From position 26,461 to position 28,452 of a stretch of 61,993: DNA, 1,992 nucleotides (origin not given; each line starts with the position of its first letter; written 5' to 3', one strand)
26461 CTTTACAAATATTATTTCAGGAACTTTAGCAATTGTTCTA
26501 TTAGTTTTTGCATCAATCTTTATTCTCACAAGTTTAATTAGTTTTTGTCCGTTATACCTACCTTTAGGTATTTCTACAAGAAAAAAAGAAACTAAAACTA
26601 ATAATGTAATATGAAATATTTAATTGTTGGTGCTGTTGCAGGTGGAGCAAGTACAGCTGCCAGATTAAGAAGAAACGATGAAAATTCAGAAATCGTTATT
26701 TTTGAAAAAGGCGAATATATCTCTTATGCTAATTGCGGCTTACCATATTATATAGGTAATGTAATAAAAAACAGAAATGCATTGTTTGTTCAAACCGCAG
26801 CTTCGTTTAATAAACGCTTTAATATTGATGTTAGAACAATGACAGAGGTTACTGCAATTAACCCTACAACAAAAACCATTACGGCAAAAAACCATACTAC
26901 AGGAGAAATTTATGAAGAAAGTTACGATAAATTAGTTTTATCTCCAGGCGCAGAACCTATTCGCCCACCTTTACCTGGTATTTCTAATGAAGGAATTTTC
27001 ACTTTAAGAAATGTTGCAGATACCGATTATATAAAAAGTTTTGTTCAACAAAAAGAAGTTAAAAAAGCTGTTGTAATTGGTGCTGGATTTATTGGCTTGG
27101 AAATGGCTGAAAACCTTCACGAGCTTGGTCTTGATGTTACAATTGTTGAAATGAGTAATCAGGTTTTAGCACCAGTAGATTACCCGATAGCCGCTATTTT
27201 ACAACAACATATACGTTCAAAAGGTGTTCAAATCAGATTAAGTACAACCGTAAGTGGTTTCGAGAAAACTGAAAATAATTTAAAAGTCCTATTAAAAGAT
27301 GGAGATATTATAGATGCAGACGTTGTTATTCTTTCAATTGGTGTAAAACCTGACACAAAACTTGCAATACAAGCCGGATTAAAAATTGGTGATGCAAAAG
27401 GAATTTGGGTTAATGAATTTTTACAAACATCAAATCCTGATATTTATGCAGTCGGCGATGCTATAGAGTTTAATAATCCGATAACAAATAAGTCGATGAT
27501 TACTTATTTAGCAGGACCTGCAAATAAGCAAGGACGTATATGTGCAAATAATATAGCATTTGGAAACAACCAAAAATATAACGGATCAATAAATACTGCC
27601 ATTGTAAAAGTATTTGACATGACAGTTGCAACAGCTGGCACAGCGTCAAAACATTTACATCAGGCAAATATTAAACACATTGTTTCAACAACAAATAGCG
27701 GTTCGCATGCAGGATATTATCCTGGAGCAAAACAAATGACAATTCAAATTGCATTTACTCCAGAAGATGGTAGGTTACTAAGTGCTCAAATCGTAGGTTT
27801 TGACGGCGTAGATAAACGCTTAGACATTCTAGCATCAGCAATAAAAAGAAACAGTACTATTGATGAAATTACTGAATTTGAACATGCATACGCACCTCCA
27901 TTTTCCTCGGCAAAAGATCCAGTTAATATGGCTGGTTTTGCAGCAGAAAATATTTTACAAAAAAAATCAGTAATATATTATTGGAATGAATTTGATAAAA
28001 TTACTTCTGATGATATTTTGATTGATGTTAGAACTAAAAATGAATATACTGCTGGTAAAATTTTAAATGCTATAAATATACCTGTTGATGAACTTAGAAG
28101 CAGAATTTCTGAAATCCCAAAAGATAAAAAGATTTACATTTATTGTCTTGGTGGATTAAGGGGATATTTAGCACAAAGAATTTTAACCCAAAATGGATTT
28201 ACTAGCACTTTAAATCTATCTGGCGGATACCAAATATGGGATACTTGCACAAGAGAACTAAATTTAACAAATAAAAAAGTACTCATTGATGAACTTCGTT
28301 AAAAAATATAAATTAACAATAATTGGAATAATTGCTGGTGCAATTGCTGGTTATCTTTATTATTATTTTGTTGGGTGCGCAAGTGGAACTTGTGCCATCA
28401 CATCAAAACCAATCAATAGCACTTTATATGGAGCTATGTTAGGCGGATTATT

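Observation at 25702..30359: Crp/Fnr-linked operon resembling a trans-envelope sulfane-sulfur relay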

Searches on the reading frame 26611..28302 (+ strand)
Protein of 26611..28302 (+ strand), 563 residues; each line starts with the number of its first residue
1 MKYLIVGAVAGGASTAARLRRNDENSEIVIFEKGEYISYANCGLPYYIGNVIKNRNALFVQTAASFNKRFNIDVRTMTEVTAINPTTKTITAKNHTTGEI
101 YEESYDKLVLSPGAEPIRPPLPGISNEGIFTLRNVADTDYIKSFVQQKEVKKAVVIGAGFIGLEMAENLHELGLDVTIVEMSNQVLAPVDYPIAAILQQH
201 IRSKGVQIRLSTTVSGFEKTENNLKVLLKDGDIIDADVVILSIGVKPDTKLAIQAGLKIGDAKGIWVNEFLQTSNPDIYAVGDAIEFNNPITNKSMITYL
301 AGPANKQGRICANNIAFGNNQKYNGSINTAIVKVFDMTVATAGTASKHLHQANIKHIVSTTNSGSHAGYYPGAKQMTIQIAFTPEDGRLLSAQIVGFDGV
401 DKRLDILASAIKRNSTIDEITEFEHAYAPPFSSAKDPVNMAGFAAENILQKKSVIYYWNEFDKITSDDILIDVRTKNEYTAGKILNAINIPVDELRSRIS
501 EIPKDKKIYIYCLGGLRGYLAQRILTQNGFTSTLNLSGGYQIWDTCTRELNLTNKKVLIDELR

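Call 3: search_protein_families(library=pfam, proteins=[window:26611-28302:+], max_evalue=0.01)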
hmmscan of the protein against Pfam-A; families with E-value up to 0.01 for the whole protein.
window:26611-28302:+ (563 aa): 17 families
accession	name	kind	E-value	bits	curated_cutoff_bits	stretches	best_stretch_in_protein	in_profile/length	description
PF07992.20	Pyr_redox_2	-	3.5e-65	220.8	26.1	1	2-288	2-278/291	Pyridine nucleotide-disulphide oxidoreductase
PF00070.33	Pyr_redox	-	2.2e-21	76.6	22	1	152-230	1-81/82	Pyridine nucleotide-disulphide oxidoreductase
PF00581.25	Rhodanese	-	1.5e-16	61.2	22.2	1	467-544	12-100/102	Rhodanese-like domain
PF13738.12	Pyr_redox_3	-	1.2e-10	41.6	30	1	65-282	89-305/305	Pyridine nucleotide-disulphide oxidoreductase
PF01266.30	DAO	-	7.8e-10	39.2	27.9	1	153-182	2-31/353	FAD dependent oxidoreductase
PF13450.12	NAD_binding_8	-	5.5e-09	36.6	21.9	2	5-37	1-31/68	NAD(P)-binding Rossmann-like domain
PF02852.28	Pyr_redox_dim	-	1.3e-08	35.4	25.3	1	330-433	2-104/110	Pyridine nucleotide-disulphide oxidoreductase, dimerisation domain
PF03486.20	HI0933_like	-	4.2e-07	30.1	50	1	192-269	110-189/244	HI0933-like protein Rossmann domain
PF13454.12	NAD_binding_9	-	1.4e-06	28.9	21.8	0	203-245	111-154/155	FAD-NAD(P)-binding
PF05834.18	Lycopene_cycl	-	1.6e-06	27.9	23.4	1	154-191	3-42/380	Lycopene cyclase protein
PF02737.24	3HCDH_N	-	0.0001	22.7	22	1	153-244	2-87/180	3-hydroxyacyl-CoA dehydrogenase, NAD binding domain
PF01262.27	AlaDh_PNT_C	-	0.00017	21.5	23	1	151-234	29-96/214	Alanine dehydrogenase/PNT, C-terminal domain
PF01593.30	Amino_oxidase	-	0.00075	19.3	19.8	0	197-244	211-255/443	Flavin containing amine oxidoreductase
PF13434.12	Lys_Orn_oxgnase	-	0.00091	18.9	21.3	1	63-180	105-218/339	L-lysine 6-monooxygenase/L-ornithine 5-monooxygenase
PF03721.20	UDPG_MGDP_dh_N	-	0.0022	18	27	0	152-193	2-43/187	UDP-glucose/GDP-mannose dehydrogenase family, NAD binding domain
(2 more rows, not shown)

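Call 4: search_protein_families(library=ncbifam, proteins=[window:26611-28302:+], max_evalue=0.01)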
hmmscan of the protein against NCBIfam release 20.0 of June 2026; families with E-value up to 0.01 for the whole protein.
window:26611-28302:+ (563 aa): 115 families (the best 25 are shown)
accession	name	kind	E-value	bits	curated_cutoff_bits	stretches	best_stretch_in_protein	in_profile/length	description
TIGR03385.1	CoA_CoA_reduc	equivalog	7.3e-146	486.4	578.8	1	3-442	2-439/439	CoA-disulfide reductase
NF010037.0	PRK13512.1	equivalog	1.8e-118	396.2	394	1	2-445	3-437/438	CoA-disulfide reductase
NF007123.0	PRK09564.1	equivalog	7.4e-114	380.8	458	1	1-445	1-443/444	CoA-disulfide reductase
NF046103.1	NOXase_Strep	equivalog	1.9e-65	221.6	600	1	2-445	1-441/442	H2O-forming NADH oxidase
TIGR02374.1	nitri_red_nirB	equivalog_domain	1e-59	202.8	578.35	1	19-348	18-334/794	nitrite reductase large subunit NirB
NF045765.1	PhenlGlyoxDHPadH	equivalog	4.5e-53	180.6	475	1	2-347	4-340/416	NADH-dependent phenylglyoxylate dehydrogenase subunit epsilon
NF003437.0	PRK04965.1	equivalog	2.7e-50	171.4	392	1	4-315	6-299/378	NADH:flavorubredoxin reductase NorW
NF042949.2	3PPDioc_HcaD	equivalog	5.4e-49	166.9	450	1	3-314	4-304/386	3-phenylpropionate/cinnamic acid dioxygenase ferredoxin--NAD(+) reductase subunit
TIGR01350.1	lipoamide_DH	equivalog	7.8e-39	133.6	408.8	1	87-426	116-439/461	dihydrolipoyl dehydrogenase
NF007286.0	PRK09754.1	equivalog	6.1e-37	127.3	447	1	3-287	6-279/400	phenylpropionate dioxygenase ferredoxin reductase subunit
NF011565.0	PRK14989.1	subfamily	1.9e-36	125.5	883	1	22-352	27-343/847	nitrite reductase large subunit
TIGR02053.1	MerA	equivalog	2.4e-35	122.5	454.45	1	103-428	128-440/465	mercury(II) reductase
NF004943.0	PRK06292.2-1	equivalog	4.8e-34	117.9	432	1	87-427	115-441/456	dihydrolipoyl dehydrogenase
NF003585.0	PRK05249.1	equivalog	2.8e-33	115.2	465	1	65-417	103-433/464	Si-specific NAD(P)(+) transhydrogenase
NF041682.1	ant_diox_AndAa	equivalog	4.9e-33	114.4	650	1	2-324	5-317/406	anthranilate 1,2-dioxygenase system ferredoxin--NAD(+) reductase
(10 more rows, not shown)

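Call 16: find_related_loci(query=window:26611-28302:+, collection=genome_contigs, flank=8000)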
Query window:26611-28302:+ (563 aa) in genome_contigs; peptide patterns used: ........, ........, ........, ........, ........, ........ (x = any residue, [..] = any of these).
599 stretches matched a pattern (row limit reached: there are more); 483 encode a relative of the query (tblastn E <= 1e-3); the best 80 are kept; 80 distinct loci.
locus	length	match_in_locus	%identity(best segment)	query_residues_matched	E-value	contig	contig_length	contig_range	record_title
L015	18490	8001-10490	90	1-563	0e+0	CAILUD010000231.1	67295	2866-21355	MAG: uncultured Bacteroidetes bacterium isolate Loclat_bin-05662 genome assembly, contig: bin-05662:231/233, whole genom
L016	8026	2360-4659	84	1-553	0e+0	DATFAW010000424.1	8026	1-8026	MAG TPA_asm: Paludibacter sp. isolate SMAG_U8512 k141_168395, whole genome shotgun sequence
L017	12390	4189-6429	80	1-555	0e+0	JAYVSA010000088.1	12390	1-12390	MAG: Breznakibacter sp. isolate GL73_UP_concoct_17 GL73_UP_concoct_17_87, whole genome shotgun sequence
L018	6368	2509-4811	79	1-556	0e+0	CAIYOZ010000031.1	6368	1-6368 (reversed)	MAG: uncultured Bacteroidales bacterium isolate AM-2014_bin-3998 genome assembly, contig: bin-3998:031/450, whole genome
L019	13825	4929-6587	80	1-553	0e+0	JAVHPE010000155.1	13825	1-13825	MAG: Bacteroidia bacterium isolate WB02no2_35_113 NODE_3307_length_13825_cov_70.449165, whole genome shotgun sequence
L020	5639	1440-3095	79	1-552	0e+0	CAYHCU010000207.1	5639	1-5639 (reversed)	MAG TPA_asm: uncultured Flavobacteriales bacterium isolate ERP119702_co1_67 genome assembly, contig: NODE_21552_length_5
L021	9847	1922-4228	81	1-552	0e+0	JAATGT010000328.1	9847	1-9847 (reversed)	MAG: Bacteroidales bacterium isolate bin_63 k141_18030110, whole genome shotgun sequence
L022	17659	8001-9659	77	1-553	0e+0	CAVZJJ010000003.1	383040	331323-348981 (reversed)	MAG: uncultured Bacteroidetes bacterium isolate MFD04716.bin.2.246 genome assembly, contig: contig_9776, whole genome sh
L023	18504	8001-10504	78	1-549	0e+0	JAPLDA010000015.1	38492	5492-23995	MAG: Bacteroidetes bacterium isolate LacPavin_0818_WC45_MAG_44_19 LacPavin_0818_WC45_scaffold_40959, whole genome shotgu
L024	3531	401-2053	79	1-551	0e+0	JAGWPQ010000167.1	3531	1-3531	MAG: Bacteroidota bacterium isolate REEB283 k141_1044145, whole genome shotgun sequence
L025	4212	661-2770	77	1-553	0e+0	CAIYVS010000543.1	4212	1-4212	MAG: uncultured Bacteroidetes bacterium isolate T7_bin-146 genome assembly, contig: bin-146:543/847, whole genome shotgu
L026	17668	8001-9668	77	1-557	0e+0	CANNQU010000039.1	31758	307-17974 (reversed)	MAG: Bacteroidetes bacterium isolate RH-9nov16-184 genome assembly, contig: RH-9nov16-C2351, whole genome shotgun sequen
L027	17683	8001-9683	76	1-562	0e+0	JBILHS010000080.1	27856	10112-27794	MAG: Saprospiraceae bacterium isolate ME2017-04-21_3300034107_group7_bin60 Rohwer_bin602_scaffold_74_c2, whole genome sh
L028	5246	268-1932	77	1-555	0e+0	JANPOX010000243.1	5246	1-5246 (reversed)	MAG: Bacteroidia bacterium isolate VAR_83_metabat_522 VAR_83_k141_5301175, whole genome shotgun sequence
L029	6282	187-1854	78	1-556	0e+0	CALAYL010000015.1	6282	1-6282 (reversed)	MAG TPA_asm: uncultured Bacteroidetes bacterium isolate SRR5576005_bin.105_CONCOCT_v1.1_MAG genome assembly, contig: ERZ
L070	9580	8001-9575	76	1-525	0e+0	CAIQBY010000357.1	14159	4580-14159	MAG: uncultured Bacteroidetes bacterium isolate Umea3_bin-1094 genome assembly, contig: bin-1094:357/423, whole genome s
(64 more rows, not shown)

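Call 21: search_protein_families(library=pfam, proteins=[L070:6939-7307:+, L023:7062-7913:+], max_evalue=0.001)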
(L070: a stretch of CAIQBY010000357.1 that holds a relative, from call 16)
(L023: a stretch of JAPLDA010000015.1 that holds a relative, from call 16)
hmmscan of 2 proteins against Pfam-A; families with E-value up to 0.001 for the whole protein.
L070:6939-7307:+ (122 aa): 1 family
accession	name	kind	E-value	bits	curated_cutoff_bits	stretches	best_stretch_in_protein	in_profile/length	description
PF01925.25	TauE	-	1.7e-21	77.4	32.6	1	6-118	126-237/237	Sulfite exporter TauE/SafE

L023:7062-7913:+ (283 aa): 6 families
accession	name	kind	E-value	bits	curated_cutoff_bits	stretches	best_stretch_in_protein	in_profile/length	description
PF05724.17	TPMT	-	3e-25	89.6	26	1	19-199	2-202/218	Thiopurine S-methyltransferase (TPMT)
PF00403.32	HMA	-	5.4e-08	33.5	24.8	1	221-276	6-61/62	Heavy-metal-associated domain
PF13649.12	Methyltransf_25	-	7.1e-07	30.3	27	1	58-147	2-97/97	Methyltransferase domain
PF08241.18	Methyltransf_11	-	8.9e-07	29.9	21.2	1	60-150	3-94/95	Methyltransferase domain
PF08242.18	Methyltransf_12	-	7.6e-05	23.8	30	1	61-149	4-98/98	Methyltransferase domain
PF00398.26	RrnaAD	-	0.00063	19.4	24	0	61-118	38-95/263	Ribosomal RNA adenine dimethylase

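Call 30: search_solved_structures(query=window:26611-28302:+, max_evalue=1e-20, show_alignments=1)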
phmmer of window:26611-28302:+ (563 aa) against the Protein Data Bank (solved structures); distinct sequences matched with E-value up to 1e-20: 47.
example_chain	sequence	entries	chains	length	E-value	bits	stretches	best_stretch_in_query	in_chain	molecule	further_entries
3icr_A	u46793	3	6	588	1.1e-170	572.2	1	2-547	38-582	Coenzyme A-Disulfide Reductase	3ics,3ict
3nta_A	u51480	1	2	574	6.6e-158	530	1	2-543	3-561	FAD-dependent pyridine nucleotide-disulphide oxidoreductase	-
4ocg_A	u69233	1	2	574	8.7e-157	526.3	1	2-543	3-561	FAD-dependent pyridine nucleotide-disulphide oxidoreductase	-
3ntd_A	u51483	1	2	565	1.9e-156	525.2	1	2-543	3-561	FAD-dependent pyridine nucleotide-disulphide oxidoreductase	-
3nt6_A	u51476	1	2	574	4.4e-155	520.7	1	2-543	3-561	FAD-dependent pyridine nucleotide-disulphide oxidoreductase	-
8a56_A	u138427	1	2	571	1e-146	493.1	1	2-544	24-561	Coenzyme A-persulfide reductase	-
6pfz_D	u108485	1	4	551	5.1e-112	378.6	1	2-543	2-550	NADH oxidase (NoxA-3)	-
1yqz_A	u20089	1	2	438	9.3e-89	301.8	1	2-445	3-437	coenzyme A disulfide reductase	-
4em3_A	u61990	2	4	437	9.6e-89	301.8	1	2-445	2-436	Coenzyme A disulfide reductase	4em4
4emw_A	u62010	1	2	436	1.6e-88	301.1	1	2-445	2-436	Coenzyme A disulfide reductase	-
4eqr_A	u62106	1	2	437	3.3e-88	300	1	2-445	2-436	Coenzyme A disulfide reductase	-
4eqs_A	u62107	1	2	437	3.3e-88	300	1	2-445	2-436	Coenzyme A disulfide reductase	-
4eqw_A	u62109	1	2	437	1.2e-87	298.2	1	2-445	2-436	Coenzyme A disulfide reductase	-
4eqx_A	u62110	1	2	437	2.9e-87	296.9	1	2-445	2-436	Coenzyme A disulfide reductase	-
3cgb_A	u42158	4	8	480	6.5e-78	266.1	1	1-445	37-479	Pyridine nucleotide-disulfide oxidoreductase, class I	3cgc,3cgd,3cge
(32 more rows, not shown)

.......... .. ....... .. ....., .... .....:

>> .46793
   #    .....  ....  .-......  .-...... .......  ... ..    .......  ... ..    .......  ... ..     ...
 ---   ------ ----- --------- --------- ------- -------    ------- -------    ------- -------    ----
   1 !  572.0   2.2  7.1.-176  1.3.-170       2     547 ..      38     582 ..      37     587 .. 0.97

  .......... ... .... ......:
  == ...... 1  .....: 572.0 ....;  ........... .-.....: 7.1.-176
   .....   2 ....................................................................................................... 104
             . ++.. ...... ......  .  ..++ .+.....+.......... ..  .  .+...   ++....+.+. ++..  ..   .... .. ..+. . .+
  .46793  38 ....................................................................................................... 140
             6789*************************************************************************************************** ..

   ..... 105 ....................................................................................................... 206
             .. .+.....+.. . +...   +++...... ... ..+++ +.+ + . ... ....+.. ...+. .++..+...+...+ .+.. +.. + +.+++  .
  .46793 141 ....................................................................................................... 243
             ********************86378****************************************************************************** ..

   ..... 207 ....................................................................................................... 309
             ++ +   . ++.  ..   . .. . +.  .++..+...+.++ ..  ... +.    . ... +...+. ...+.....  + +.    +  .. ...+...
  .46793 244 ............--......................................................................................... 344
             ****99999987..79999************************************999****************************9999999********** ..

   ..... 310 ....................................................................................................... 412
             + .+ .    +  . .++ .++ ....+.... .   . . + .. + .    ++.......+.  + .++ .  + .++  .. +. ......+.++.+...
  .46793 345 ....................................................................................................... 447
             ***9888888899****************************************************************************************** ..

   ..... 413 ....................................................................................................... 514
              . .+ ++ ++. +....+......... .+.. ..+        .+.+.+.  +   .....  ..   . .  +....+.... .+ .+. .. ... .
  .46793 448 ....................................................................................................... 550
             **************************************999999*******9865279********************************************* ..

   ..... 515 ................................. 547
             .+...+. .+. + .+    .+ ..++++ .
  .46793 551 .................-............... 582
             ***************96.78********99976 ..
